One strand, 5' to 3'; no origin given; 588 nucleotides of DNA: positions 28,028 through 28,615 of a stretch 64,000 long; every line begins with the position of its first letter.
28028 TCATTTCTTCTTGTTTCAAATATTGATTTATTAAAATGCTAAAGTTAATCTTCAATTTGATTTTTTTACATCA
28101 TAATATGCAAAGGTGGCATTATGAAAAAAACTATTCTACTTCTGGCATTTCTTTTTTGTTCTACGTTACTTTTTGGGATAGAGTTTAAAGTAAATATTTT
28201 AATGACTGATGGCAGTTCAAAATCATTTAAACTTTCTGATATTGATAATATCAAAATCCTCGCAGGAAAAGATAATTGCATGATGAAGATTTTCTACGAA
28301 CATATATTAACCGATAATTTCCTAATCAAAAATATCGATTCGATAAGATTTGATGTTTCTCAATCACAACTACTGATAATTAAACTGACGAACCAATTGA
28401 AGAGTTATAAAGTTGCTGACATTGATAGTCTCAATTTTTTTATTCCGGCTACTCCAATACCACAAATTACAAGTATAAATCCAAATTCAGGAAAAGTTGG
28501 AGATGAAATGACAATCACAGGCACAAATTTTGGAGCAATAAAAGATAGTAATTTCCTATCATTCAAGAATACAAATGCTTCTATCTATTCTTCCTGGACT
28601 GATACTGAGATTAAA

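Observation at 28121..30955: Unusual architecture: eight tandem IPT/TIG domains capped by a FISUMP domain, without a T9SS CTD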

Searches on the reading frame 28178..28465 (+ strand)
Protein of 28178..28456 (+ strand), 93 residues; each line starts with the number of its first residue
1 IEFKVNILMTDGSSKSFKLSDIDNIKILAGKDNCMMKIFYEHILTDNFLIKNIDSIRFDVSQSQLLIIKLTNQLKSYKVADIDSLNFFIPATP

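Call 25: search_protein_families(library=pfam, proteins=[window:28178-28456:+], max_evalue=10)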
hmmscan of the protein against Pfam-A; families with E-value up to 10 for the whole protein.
seq(93 aa): 1 family
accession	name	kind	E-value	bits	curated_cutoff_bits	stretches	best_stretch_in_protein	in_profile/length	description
PF09467.15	Yopt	-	0.19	12.3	25.5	1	4-23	41-60/71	Hypothetical protein Yopt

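Call 55: predict_structure(alignment_id=A5)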
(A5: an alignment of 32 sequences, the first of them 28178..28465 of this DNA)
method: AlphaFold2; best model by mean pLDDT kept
length: 96 residues; sequences in the alignment: 32
mean_pLDDT: 83.9   pTM: 0.70
mean pLDDT of the five models: 83.9, 83.2, 83.2, 81.9, 74.5
residues with pLDDT >= 90: 23; 70-90: 65; 50-70: 8; < 50: 0
segments of 3 or more residues with pLDDT < 50: none
pLDDT, mean of each block of 10 residues (from residue 1): 79 85 75 84 87 88 87 92 87 67
secondary structure, 60 per line:
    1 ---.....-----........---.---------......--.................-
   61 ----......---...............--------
elements in order: E4-8 E14-18 E35-40 E43-49 E53-59 E65-70 E74-78 E82-88

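Call 59: fold_search(model_id=the predicted structure, library=pdb)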
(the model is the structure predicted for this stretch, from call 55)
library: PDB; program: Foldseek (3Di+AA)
matches with E <= 10: 510; with E <= 0.001: 0
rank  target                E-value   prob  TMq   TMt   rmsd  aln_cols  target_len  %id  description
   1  4x9d_D                4.9e-01  0.66  0.32  0.46   5.3        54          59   15  High-resolution structure of Hfq from Methanococcus jannaschii in complex with UMP (released 2015-12-23)
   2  7ur7                  5.2e-01  0.66  0.32  0.44   5.3        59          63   10  17_bp_sh3, a small beta-barrel de novo designed protein (released 2023-03-22)
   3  9a72_B                5.5e-01  0.08  0.19  0.14  14.4       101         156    8  Integrative model of YFMS-CHEW by crosslinking MS and deep learning (released 2024-09-18)
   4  6gwk_M                5.8e-01  0.63  0.32  0.44   6.5        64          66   12  The crystal structure of Hfq from Caulobacter crescentus (released 2019-05-22)
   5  4x9c_D                5.8e-01  0.44  0.32  0.45   7.4        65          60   15  1.4A crystal structure of Hfq from Methanococcus jannaschii (released 2014-12-24)
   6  7ums_A                6.5e-01  0.11  0.21  0.06  12.0        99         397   12  Structure of the VP5*/VP8* assembly from the human rotavirus strain CDC-9 in complex with antibody 41 - Upright confor (released 2022-07-27)
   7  4k15_B                6.9e-01  0.07  0.18  0.14  15.9        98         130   11  2.75 Angstrom Crystal Structure of Hypothetical Protein lmo2686 from Listeria monocytogenes EGD-e (released 2013-04-17)
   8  2qtx_B                7.3e-01  0.51  0.32  0.46   5.3        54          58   15  Crystal structure of an Hfq-like protein from Methanococcus jannaschii (released 2007-11-06)
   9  4noy_F                7.3e-01  0.47  0.33  0.41   9.5        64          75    6  Crystal structure of Listeria monocytogenes Hfq F43W (released 2014-09-10)
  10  6gwk_X                7.7e-01  0.72  0.36  0.49   5.0        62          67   14  The crystal structure of Hfq from Caulobacter crescentus (released 2019-05-22)
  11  2qtx_A                7.7e-01  0.47  0.32  0.46   5.4        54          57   15  Crystal structure of an Hfq-like protein from Methanococcus jannaschii (released 2007-11-06)
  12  4y91_B                7.7e-01  0.47  0.30  0.41   6.5        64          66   16  Crystal Structure of a Thermotoga maritima Hfq homolog (released 2016-03-16)
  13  4k15_A                7.7e-01  0.05  0.17  0.13  17.8       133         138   11  2.75 Angstrom Crystal Structure of Hypothetical Protein lmo2686 from Listeria monocytogenes EGD-e (released 2013-04-17)
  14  7ogm_D                8.1e-01  0.38  0.30  0.39   7.8        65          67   11  A cooperative PNPase-Hfq-RNA carrier complex facilitates bacterial riboregulation. PNPase-3'ETS(leuZ)-Hfq (released 2021-07-07)
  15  9pfv_Q                8.1e-01  0.38  0.35  0.13   6.6        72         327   17  The cryo-EM structure of C. crescentus DriD-ssDNA-RNAP-Sigma73-CCNA_03891/CCNA_01149 promoter transcription activation (released 2026-02-25)
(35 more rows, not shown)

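Call 62: find_homologous_proteins(query=A5, max_evalue=0.001)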
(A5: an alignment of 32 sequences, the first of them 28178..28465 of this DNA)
Query A5 (32 sequences): 315 candidates shared short words with the query, none scored E <= 0.001.

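Call 69: search_protein_representatives(alignment_id=A5)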
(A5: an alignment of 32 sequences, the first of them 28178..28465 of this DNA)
Query: 32 sequences, 95 profile positions. Proteins with E-value up to 0.001 (for the whole library): 181; up to 1e-10: 110; up to 1e-30: 0. The best 150 are listed.
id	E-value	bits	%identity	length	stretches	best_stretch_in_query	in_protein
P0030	2.1e-28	114.3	-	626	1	2-94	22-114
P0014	1.6e-27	111.5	-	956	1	1-93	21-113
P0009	2.4e-27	110.9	-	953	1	1-94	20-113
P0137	4.0e-27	110.2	-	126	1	1-91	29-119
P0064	7.7e-27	109.3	-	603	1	1-93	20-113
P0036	1.2e-26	108.8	-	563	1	1-94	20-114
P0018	1.5e-26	108.4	-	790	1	2-93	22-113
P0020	3.2e-26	107.3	-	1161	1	1-94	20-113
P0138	4.9e-25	103.5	-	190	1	2-93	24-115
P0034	6.1e-25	103.2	-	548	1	1-92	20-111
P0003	4.0e-24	100.6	-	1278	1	1-93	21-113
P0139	3.2e-23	97.7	-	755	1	1-92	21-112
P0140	1.3e-22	95.8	-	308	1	2-93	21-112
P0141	2.4e-22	94.9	-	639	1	1-91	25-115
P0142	3.7e-22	94.3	-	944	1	1-93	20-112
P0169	3.7e-17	78.3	-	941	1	2-93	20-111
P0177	1.4e-16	76.4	-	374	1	2-89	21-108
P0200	6.8e-14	67.8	-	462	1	2-93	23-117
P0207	3.5e-13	65.5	-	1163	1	2-92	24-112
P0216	2.0e-12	63.1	-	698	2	2-92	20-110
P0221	8.1e-12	61.2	-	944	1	1-93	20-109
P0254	7.6e-08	48.4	-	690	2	2-94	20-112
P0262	1.0e-06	44.8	-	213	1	2-91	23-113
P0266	1.7e-06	44.1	-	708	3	3-92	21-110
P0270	5.7e-06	42.4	-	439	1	1-93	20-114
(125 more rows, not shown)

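Call 71: search_protein_families(library=pfam, proteins=[P0254, P0266, P0169, P0221, P0216, P0200, P0177, P0207, P0139, P0270], max_evalue=0.001)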
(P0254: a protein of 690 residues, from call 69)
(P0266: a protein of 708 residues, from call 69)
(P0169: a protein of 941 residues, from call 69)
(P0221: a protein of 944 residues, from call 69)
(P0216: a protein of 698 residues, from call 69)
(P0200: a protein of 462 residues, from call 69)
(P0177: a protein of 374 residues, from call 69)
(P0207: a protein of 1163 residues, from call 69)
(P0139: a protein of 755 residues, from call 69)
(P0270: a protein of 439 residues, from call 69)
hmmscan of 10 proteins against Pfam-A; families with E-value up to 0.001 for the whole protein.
P0254 (690 aa): 3 families
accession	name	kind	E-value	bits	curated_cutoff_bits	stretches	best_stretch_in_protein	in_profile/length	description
PF18962.6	Por_Secre_tail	-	4.4e-09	37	27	1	606-687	1-74/75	Secretion system C-terminal sorting domain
PF13860.13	FlgD_ig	-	1.3e-05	25.6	27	1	616-677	11-75/79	FlgD Ig-like domain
PF25293.1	Beta-prop_EMC1_N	-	0.00055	20.1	34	0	380-433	130-182/219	EMC1 N-terminal beta-propeller domain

P0266 (708 aa): 3 families
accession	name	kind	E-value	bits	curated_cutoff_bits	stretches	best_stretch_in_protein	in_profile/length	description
PF13860.13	FlgD_ig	-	9.3e-12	45.2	27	1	639-697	19-77/79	FlgD Ig-like domain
PF18962.6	Por_Secre_tail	-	9e-08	32.7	27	1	625-706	2-75/75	Secretion system C-terminal sorting domain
PF13585.12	CHU_C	-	1.7e-05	25.3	27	1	640-704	24-82/86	CHU_C Type IX secretion signal domain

P0169 (941 aa): 1 family
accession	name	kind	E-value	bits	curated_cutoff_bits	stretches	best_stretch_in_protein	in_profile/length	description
PF13385.13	Laminin_G_3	-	8.4e-28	97.9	27.6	1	783-935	4-151/151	Concanavalin A-like lectin/glucanases superfamily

P0221 (944 aa): 3 families
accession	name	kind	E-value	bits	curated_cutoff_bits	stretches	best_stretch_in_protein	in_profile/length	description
PF13385.13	Laminin_G_3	-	2.4e-25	89.9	27.6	1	789-938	1-151/151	Concanavalin A-like lectin/glucanases superfamily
PF17957.7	Big_7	-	1.2e-15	58.4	24.1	2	535-612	1-70/70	Bacterial Ig domain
PF13501.12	SoxY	-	0.00035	21.2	28.4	0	535-593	15-74/112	Sulfur oxidation protein SoxY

P0216 (698 aa): 1 family
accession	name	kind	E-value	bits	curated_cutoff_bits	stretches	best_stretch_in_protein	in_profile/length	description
PF18962.6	Por_Secre_tail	-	5e-09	36.8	27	1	620-695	1-69/75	Secretion system C-terminal sorting domain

P0200 (462 aa): 0 families

P0177 (374 aa): 1 family
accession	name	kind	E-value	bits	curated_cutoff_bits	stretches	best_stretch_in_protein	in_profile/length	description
PF03781.23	FGE-sulfatase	-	3.1e-44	152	23.3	1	120-371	7-254/255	Sulfatase-modifying factor enzyme 1-like domain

P0207 (1163 aa): 6 families
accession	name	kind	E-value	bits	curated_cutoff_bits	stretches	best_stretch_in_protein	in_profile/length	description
PF09603.15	Fib_succ_major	-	6.8e-39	134.5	33.9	1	747-938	1-187/187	Fibrobacter succinogenes major domain (Fib_succ_major)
PF01833.30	TIG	-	6.9e-14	52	20.9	1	945-1022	1-82/84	IPT/TIG domain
PF17957.7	Big_7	-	2.9e-13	50.7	24.1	1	540-616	1-70/70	Bacterial Ig domain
PF23598.1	LRR_14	-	3.5e-10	39.6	40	1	1044-1130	52-135/353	Leucine-rich repeat region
PF12799.13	LRR_4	-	7.9e-07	29.6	27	1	1086-1124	2-40/44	Leucine Rich repeats (2 copies)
PF13855.12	LRR_8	-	4.2e-06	26.9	27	1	1063-1120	2-61/61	Leucine rich repeat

P0139 (755 aa): 2 families
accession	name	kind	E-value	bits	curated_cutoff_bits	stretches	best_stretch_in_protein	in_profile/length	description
PF09603.15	Fib_succ_major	-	2.5e-38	132.6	33.9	1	564-753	1-187/187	Fibrobacter succinogenes major domain (Fib_succ_major)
PF01833.30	TIG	-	0.00026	21.4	20.9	1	469-548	3-72/84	IPT/TIG domain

P0270 (439 aa): 0 families
